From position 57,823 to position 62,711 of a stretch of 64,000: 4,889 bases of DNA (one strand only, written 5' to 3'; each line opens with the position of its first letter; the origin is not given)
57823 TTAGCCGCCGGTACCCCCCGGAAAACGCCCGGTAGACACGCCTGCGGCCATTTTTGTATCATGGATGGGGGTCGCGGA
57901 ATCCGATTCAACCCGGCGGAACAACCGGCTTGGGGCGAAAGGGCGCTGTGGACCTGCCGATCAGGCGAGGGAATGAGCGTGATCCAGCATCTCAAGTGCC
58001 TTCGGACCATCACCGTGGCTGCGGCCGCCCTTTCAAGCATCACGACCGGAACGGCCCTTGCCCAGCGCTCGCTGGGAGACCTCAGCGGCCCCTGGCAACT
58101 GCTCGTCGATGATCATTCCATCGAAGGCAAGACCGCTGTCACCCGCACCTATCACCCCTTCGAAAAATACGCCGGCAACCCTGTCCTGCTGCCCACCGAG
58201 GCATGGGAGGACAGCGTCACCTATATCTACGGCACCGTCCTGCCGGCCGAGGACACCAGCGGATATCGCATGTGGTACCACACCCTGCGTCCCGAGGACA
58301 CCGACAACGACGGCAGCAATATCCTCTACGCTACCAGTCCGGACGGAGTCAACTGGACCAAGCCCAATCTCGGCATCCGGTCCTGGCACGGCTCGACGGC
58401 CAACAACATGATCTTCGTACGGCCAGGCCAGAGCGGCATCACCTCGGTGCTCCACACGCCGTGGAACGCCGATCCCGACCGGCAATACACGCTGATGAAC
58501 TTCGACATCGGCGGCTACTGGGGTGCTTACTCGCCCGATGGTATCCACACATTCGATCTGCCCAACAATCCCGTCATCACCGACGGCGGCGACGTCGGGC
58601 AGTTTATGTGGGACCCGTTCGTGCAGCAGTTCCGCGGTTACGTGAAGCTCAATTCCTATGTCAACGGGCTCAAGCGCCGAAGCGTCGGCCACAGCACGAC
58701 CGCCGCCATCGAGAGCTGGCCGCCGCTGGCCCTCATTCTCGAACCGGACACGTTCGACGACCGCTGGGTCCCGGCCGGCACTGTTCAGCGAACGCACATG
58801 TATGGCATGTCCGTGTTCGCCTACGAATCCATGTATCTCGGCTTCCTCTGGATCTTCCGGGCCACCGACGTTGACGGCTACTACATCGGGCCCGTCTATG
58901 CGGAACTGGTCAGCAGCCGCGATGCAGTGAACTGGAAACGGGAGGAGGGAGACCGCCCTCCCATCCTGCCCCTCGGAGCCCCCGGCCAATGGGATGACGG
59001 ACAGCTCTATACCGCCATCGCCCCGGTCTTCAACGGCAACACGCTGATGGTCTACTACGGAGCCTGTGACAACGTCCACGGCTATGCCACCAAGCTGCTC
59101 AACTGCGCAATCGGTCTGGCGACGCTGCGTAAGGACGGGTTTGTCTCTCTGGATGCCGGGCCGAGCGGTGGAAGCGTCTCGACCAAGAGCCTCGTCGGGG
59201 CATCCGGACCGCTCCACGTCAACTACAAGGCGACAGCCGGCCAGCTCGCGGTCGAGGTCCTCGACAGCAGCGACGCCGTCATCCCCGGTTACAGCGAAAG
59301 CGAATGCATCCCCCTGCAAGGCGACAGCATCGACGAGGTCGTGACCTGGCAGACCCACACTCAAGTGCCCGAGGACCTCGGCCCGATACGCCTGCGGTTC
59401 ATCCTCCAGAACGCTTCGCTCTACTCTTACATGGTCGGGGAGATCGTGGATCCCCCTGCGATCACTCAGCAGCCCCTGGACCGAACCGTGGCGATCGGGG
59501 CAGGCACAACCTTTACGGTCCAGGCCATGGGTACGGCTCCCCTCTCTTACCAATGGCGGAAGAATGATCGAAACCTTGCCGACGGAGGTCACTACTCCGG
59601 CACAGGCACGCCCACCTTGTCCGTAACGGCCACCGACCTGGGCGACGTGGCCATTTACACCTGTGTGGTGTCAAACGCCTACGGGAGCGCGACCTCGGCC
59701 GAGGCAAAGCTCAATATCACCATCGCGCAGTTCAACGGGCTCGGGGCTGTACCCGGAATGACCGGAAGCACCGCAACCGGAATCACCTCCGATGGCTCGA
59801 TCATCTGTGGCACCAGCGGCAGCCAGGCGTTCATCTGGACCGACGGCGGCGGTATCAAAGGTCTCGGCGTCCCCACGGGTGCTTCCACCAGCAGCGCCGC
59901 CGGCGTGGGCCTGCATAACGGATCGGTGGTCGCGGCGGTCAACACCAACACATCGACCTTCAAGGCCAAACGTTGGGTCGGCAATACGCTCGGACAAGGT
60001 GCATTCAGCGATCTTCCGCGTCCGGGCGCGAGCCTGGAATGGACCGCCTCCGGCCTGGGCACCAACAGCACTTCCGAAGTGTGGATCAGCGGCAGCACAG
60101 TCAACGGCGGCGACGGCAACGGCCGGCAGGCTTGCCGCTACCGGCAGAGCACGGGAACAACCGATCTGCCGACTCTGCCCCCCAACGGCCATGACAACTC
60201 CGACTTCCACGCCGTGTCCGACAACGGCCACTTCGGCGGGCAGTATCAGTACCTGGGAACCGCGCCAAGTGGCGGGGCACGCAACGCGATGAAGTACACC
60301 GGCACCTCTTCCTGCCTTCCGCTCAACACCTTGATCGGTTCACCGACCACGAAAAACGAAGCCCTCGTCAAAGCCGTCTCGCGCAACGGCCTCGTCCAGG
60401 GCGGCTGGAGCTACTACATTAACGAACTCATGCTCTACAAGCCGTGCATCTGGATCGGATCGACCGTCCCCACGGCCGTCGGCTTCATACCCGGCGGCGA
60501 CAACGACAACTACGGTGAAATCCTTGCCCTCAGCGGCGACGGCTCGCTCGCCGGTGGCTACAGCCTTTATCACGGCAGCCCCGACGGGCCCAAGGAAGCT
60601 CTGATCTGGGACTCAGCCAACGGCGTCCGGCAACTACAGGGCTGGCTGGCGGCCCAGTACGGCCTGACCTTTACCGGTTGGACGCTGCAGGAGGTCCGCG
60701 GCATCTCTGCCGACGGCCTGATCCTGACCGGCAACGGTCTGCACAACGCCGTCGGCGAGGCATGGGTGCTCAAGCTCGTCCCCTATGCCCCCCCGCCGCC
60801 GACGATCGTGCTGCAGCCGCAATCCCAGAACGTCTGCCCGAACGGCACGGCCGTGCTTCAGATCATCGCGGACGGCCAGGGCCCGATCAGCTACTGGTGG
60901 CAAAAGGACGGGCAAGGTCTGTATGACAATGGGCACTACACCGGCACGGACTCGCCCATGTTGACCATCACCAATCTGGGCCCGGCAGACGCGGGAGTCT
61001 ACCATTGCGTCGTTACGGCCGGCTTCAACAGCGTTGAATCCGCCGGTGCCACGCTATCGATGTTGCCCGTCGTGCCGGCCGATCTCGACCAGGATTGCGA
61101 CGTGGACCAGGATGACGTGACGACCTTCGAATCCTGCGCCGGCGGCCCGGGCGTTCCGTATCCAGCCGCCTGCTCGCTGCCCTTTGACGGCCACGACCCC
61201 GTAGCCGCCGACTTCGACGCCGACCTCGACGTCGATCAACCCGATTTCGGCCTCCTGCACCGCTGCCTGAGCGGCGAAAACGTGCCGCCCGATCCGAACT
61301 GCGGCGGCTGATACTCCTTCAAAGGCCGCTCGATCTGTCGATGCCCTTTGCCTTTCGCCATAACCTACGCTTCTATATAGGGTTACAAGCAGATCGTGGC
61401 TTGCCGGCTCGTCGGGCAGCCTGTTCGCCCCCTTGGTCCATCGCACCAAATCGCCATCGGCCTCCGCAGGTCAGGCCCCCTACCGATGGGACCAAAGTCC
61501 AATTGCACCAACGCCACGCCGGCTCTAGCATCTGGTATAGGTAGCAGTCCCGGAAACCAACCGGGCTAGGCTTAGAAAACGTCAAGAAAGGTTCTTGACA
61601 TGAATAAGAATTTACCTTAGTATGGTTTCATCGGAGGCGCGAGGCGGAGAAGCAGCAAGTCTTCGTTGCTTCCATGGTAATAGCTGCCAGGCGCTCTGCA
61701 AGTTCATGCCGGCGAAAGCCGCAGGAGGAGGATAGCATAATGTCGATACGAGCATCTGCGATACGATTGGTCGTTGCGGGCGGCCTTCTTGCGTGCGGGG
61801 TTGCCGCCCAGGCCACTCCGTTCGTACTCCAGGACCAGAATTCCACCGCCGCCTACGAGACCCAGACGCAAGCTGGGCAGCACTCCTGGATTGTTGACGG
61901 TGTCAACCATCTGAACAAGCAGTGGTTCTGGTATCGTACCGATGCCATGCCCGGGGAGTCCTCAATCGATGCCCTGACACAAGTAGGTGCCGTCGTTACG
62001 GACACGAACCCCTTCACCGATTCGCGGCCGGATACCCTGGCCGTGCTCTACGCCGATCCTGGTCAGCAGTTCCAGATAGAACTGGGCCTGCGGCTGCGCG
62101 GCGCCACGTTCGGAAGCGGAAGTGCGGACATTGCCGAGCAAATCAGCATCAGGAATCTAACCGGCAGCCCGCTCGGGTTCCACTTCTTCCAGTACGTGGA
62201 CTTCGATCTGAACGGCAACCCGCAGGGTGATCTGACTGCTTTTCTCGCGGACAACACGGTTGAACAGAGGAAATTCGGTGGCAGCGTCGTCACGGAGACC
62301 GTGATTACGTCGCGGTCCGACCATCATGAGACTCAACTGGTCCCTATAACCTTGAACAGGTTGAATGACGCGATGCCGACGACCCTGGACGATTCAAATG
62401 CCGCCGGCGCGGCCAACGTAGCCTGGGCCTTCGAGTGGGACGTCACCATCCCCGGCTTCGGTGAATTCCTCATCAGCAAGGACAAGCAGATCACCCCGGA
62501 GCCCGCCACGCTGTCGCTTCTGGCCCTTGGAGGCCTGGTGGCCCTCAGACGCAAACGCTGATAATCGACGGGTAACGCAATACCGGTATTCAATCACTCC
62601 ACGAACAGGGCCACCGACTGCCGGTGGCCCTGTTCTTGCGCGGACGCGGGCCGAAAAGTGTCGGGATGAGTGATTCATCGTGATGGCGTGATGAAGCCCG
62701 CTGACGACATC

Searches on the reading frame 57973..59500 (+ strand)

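Call 61: search_solved_structures(query=window:57973-59500:+, max_evalue=0.1)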
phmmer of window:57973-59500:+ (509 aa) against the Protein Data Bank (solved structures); distinct sequences matched with E-value up to 0.1: 0.

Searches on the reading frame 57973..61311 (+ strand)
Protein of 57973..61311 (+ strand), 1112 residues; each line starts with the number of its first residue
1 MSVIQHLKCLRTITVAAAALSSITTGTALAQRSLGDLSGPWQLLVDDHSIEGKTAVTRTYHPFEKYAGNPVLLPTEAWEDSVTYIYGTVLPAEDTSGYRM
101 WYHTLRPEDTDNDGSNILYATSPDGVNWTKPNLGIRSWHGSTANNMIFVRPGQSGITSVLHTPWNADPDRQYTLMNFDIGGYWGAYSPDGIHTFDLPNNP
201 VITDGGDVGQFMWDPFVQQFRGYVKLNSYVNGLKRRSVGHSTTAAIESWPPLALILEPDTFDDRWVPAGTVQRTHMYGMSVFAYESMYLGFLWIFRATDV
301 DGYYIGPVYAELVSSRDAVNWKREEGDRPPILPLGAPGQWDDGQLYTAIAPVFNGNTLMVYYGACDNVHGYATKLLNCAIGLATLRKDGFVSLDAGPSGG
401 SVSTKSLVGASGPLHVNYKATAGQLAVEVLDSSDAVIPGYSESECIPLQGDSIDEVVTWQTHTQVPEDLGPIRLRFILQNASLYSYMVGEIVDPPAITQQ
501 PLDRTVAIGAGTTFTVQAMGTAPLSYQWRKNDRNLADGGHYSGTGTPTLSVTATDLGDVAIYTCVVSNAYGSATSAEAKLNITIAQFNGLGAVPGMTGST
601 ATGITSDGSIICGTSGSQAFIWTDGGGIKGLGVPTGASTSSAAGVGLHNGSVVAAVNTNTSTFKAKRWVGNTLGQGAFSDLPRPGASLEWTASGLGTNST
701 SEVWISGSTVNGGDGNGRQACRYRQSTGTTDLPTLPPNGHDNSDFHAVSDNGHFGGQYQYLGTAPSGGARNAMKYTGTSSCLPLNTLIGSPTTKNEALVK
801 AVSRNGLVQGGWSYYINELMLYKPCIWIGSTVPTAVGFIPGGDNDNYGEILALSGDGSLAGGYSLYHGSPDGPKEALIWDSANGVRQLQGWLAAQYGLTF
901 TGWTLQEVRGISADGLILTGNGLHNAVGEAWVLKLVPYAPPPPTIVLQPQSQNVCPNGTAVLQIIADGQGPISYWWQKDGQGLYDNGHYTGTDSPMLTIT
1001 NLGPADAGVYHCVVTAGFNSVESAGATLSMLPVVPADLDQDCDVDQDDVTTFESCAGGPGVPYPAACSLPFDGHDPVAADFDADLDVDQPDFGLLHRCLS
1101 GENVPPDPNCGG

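Call 10: search_protein_families(library=pfam, proteins=[window:57973-61311:+], max_evalue=0.1)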
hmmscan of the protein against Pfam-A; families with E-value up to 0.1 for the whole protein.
window:57973-61311:+ (1112 aa): 5 families
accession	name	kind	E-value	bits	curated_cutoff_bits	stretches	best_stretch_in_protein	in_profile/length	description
PF13927.12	Ig_3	-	3.7e-24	85.5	30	2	942-1015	1-77/78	Immunoglobulin domain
PF07679.22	I-set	-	9.3e-22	77.3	23.7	2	495-581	1-89/90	Immunoglobulin I-set domain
PF13895.12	Ig_2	-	2.3e-09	37.8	27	2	506-580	11-77/79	Immunoglobulin domain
PF07686.23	V-set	-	3.1e-07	31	26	1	986-1029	59-107/109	Immunoglobulin V-set domain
PF00047.31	ig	-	3.6e-07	30.8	21.8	2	520-574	20-78/81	Immunoglobulin domain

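Call 11: search_protein_families(library=ncbifam, proteins=[window:57973-61311:+], max_evalue=0.1)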
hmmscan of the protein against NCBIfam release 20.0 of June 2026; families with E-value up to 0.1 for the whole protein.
window:57973-61311:+ (1112 aa): 0 families

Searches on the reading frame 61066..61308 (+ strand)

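Call 14: search_protein_families(library=pfam, proteins=[window:61066-61308:+], max_evalue=10)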
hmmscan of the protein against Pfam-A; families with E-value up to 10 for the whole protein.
window:61066-61308:+ (81 aa): 1 family
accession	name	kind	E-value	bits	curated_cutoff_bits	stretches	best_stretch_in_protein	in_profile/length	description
PF00404.24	Dockerin_1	-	0.035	14.7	22.9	1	5-68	2-56/57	Dockerin type I domain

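Call 63: search_protein_families(library=ncbifam, proteins=[window:61066-61308:+], max_evalue=10)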
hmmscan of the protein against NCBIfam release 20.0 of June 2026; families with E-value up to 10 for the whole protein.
window:61066-61308:+ (81 aa): 0 families

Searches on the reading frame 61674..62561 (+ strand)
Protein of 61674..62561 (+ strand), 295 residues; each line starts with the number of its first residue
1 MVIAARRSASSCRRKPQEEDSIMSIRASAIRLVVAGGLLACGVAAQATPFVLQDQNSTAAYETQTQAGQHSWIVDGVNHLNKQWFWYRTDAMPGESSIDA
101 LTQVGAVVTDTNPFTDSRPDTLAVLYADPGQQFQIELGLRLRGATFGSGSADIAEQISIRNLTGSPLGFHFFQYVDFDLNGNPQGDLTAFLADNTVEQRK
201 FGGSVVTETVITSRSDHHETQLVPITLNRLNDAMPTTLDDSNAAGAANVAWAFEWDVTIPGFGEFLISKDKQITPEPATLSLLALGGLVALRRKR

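Call 19: search_protein_families(library=pfam, proteins=[window:61674-62561:+], max_evalue=0.001)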
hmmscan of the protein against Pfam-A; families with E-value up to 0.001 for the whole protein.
window:61674-62561:+ (295 aa): 1 family
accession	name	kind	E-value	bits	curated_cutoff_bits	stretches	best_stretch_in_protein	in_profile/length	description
PF07589.16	PEP-CTERM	-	0.00048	20.5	20.7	1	274-294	2-24/24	PEP-CTERM motif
